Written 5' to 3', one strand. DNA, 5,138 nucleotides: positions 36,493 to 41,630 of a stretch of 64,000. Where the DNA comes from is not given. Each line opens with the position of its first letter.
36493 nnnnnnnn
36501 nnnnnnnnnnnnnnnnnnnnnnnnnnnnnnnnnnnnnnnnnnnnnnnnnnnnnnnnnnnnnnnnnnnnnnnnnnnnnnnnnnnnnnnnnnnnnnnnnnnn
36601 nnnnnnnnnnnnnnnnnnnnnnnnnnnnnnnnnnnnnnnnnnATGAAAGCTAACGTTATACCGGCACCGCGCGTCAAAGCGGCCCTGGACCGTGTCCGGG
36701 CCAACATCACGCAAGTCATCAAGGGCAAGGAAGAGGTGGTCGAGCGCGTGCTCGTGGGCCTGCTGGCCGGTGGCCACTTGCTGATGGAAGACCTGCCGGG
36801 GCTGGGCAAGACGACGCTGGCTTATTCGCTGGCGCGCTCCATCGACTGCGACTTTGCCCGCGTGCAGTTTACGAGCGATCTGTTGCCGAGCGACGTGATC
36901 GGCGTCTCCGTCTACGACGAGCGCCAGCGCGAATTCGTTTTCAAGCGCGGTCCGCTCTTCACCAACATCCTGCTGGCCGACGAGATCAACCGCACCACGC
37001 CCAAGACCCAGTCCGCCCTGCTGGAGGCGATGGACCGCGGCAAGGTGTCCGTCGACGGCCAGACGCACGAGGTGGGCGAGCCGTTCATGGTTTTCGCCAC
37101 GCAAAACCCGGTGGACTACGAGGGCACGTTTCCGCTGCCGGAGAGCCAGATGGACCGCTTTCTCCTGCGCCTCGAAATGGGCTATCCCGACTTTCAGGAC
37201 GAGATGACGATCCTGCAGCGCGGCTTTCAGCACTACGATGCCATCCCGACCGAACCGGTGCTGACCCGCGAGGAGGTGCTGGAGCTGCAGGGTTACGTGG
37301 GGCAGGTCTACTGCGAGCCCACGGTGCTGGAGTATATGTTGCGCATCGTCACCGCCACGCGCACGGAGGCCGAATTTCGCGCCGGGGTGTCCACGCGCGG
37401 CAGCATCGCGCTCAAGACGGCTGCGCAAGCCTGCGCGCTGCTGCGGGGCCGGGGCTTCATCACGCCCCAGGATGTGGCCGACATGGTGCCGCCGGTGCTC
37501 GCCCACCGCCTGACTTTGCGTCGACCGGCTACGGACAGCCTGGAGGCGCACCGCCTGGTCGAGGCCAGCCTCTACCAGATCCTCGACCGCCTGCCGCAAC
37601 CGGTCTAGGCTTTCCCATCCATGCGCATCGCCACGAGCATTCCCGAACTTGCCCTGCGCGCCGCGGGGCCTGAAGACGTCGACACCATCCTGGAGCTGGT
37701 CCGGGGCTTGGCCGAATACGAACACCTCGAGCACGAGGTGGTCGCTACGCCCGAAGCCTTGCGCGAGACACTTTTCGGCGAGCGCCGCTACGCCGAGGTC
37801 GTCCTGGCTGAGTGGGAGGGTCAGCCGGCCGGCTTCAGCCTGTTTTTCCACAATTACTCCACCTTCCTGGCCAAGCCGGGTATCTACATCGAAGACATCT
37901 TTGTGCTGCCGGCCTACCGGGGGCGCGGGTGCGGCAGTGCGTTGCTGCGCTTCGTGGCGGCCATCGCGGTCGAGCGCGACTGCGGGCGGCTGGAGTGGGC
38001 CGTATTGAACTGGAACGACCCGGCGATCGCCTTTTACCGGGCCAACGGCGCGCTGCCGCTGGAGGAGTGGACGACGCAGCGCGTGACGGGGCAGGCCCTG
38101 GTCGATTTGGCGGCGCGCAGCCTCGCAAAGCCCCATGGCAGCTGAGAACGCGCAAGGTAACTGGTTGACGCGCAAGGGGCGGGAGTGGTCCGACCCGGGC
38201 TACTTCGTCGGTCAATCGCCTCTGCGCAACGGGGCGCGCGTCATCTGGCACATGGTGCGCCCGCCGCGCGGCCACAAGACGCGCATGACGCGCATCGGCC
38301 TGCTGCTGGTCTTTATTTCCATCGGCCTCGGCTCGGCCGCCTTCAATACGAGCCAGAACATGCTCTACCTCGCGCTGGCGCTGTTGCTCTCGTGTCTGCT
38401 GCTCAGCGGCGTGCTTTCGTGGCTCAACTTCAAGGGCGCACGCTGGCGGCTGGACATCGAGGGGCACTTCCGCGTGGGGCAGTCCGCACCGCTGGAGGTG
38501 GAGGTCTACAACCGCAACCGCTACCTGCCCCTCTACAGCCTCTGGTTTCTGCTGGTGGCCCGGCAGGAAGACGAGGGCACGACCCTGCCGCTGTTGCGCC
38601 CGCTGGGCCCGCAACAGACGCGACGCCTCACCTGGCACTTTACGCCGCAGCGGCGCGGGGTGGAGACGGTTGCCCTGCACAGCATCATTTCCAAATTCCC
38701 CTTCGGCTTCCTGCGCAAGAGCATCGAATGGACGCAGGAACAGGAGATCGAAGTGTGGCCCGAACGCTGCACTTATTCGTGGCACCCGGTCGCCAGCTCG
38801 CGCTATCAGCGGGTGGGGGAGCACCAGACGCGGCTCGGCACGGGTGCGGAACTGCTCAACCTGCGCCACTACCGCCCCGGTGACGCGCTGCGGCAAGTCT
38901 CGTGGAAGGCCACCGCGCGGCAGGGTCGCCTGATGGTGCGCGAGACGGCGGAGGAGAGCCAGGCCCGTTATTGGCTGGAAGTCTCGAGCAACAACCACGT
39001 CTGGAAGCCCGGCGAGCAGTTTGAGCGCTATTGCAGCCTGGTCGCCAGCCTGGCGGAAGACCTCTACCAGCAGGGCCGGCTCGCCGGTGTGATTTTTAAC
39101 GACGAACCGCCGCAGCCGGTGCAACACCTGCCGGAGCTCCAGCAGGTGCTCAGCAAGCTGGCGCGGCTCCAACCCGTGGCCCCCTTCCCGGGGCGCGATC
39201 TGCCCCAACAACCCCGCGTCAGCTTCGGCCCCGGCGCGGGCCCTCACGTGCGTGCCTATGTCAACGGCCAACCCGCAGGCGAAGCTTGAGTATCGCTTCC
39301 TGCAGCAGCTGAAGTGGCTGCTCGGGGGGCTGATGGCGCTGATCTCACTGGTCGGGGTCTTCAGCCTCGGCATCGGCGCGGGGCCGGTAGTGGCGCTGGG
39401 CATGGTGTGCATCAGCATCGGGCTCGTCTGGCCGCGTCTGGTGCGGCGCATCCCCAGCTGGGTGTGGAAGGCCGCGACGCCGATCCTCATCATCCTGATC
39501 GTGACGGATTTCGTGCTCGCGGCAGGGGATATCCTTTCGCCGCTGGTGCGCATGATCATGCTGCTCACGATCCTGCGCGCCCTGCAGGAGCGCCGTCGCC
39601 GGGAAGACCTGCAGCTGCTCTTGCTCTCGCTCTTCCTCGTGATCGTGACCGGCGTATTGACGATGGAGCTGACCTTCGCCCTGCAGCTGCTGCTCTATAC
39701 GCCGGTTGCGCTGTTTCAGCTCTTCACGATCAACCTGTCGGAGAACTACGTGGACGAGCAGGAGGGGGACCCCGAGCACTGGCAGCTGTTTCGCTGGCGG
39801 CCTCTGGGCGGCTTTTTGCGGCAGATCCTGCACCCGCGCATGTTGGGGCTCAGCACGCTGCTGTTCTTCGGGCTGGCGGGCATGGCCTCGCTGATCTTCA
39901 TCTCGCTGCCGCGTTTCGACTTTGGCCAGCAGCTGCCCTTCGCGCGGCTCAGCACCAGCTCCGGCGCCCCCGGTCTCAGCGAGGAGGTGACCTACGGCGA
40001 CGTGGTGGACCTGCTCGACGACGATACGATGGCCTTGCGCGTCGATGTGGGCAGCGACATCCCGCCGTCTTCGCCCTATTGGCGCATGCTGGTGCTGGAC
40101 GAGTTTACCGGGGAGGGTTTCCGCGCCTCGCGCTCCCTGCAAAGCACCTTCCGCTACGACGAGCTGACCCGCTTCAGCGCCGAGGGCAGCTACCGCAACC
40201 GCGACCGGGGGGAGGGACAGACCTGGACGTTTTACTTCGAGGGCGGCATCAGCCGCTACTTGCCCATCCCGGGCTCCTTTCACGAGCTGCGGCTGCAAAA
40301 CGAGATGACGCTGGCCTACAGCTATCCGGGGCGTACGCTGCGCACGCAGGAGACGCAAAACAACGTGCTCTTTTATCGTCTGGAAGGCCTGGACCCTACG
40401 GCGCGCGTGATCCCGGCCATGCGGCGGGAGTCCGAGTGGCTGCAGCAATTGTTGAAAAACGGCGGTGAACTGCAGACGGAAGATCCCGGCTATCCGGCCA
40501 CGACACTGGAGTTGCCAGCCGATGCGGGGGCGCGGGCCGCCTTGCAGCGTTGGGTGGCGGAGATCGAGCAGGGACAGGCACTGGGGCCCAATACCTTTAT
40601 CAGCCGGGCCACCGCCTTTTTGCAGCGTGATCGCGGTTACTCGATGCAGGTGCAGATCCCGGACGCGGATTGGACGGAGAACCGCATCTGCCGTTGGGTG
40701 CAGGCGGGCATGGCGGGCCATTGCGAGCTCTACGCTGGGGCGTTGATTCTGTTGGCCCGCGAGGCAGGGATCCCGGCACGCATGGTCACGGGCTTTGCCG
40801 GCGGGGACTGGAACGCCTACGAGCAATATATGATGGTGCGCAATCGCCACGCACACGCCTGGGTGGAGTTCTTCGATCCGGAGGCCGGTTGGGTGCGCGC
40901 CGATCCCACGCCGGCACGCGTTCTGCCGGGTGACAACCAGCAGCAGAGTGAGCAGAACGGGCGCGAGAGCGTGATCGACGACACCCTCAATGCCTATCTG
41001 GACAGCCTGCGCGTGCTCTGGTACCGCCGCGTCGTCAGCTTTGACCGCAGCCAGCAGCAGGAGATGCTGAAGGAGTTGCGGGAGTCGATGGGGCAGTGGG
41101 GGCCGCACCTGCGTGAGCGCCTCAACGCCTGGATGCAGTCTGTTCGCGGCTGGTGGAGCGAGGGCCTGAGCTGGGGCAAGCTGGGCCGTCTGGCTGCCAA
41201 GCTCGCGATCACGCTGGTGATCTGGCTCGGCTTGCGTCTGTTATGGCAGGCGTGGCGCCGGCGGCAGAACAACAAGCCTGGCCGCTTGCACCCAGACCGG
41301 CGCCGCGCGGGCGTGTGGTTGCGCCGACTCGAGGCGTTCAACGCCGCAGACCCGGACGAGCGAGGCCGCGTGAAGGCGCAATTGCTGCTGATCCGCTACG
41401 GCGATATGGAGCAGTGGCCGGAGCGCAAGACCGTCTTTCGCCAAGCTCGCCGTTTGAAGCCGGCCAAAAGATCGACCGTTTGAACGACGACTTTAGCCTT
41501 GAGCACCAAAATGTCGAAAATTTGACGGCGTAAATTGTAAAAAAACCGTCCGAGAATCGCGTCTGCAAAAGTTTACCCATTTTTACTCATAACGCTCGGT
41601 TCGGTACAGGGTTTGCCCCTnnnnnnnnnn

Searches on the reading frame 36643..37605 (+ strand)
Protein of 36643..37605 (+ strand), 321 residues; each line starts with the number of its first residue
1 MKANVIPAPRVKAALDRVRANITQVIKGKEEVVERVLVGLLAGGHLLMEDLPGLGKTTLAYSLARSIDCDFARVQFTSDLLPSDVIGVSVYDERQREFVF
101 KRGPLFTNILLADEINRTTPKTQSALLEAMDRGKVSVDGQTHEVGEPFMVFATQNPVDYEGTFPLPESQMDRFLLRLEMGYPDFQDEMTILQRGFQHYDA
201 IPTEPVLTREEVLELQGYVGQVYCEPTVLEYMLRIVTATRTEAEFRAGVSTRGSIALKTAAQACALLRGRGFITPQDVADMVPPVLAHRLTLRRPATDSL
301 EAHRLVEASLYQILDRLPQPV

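Call 33: search_protein_families(library=pfam, proteins=[window:36643-37605:+], max_evalue=0.001)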
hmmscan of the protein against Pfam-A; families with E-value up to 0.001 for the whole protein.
window:36643-37605:+ (321 aa): 7 families
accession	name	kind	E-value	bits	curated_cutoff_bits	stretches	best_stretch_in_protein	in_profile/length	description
PF07726.17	AAA_3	-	2.1e-61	206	27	1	45-175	1-131/131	ATPase family associated with various cellular activities (AAA)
PF17863.7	AAA_lid_2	-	6.4e-20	71.1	22.7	1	238-299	2-64/74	AAA lid domain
PF07728.20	AAA_5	-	1.1e-12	48.6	22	1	51-173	7-139/139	AAA domain (dynein-related subfamily)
PF00004.35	AAA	-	5.8e-07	30.4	21.2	1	52-156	7-110/131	ATPase family associated with various cellular activities (AAA)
PF20030.5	bpMoxR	-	1.2e-06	28.2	27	1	15-215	3-203/205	MoxR domain in the MoxR-vWA-beta-propeller ternary systems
PF05496.18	RuvB_N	-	0.00031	21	27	0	44-132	34-110/159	Holliday junction DNA helicase RuvB P-loop domain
PF00493.29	MCM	-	0.00057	19.5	23.3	0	41-138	55-153/224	MCM P-loop domain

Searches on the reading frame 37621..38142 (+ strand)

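Call 33: search_protein_families(library=pfam, proteins=[window:37621-38142:+], max_evalue=0.001)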
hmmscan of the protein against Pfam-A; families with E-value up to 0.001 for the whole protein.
window:37621-38142:+ (174 aa): 3 families
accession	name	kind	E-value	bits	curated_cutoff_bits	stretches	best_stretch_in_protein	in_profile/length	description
PF00583.31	Acetyltransf_1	-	2.3e-20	73.5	20.7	1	46-143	20-115/116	Acetyltransferase (GNAT) family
PF13508.13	Acetyltransf_7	-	1.5e-12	48.2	27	1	59-143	4-81/84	Acetyltransferase (GNAT) domain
PF13673.13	Acetyltransf_10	-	4.2e-06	27.2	23.6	1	42-143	17-106/128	Acetyltransferase (GNAT) domain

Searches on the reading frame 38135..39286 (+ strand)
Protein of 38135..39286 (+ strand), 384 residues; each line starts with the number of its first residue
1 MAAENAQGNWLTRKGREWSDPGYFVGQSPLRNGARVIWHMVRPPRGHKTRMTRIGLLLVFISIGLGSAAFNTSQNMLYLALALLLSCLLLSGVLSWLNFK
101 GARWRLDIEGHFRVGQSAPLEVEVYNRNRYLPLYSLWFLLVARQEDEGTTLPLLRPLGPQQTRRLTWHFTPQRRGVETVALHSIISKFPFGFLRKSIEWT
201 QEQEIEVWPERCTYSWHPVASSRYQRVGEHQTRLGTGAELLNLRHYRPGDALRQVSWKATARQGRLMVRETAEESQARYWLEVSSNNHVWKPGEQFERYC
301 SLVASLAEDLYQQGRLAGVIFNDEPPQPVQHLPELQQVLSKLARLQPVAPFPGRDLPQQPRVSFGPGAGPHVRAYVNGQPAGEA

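Call 33: search_protein_families(library=pfam, proteins=[window:38135-39286:+], max_evalue=0.001)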
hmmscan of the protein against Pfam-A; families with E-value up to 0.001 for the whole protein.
window:38135-39286:+ (384 aa): 1 family
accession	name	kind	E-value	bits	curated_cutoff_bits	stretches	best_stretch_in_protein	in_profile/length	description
PF01882.25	DUF58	-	3.7e-10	39.8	23.4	1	243-347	2-113/216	Protein of unknown function DUF58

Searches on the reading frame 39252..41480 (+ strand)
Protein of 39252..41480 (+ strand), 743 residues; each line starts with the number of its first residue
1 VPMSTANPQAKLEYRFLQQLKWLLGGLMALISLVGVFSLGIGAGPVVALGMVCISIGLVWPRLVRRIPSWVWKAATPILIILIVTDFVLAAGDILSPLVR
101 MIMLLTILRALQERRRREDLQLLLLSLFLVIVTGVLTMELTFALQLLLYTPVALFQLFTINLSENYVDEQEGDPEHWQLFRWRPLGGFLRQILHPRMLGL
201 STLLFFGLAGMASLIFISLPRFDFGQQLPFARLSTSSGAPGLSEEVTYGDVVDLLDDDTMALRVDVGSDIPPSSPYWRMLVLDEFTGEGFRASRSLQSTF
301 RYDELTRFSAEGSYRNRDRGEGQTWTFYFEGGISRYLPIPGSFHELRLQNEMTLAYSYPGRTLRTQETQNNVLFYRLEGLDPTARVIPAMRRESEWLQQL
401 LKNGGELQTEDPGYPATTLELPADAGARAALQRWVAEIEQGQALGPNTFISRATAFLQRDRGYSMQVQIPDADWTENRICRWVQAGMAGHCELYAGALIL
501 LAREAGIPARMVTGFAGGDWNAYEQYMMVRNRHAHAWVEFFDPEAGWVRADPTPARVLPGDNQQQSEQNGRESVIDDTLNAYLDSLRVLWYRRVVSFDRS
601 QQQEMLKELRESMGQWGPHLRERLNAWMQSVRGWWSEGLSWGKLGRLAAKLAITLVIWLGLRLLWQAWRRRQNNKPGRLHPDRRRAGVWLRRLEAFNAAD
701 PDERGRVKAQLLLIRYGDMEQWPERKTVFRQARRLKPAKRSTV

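Call 33: search_protein_families(library=pfam, proteins=[window:39252-41480:+], max_evalue=0.001)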
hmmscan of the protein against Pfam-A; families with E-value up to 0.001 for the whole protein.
window:39252-41480:+ (743 aa): 2 families
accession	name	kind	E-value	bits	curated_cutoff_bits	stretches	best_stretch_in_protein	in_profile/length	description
PF11992.13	TgpA_N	-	7.7e-33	114.3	30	1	27-383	4-330/333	TgpA N-terminal domain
PF01841.26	Transglut_core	-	6.9e-18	65.4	23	1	471-552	35-108/108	Transglutaminase-like superfamily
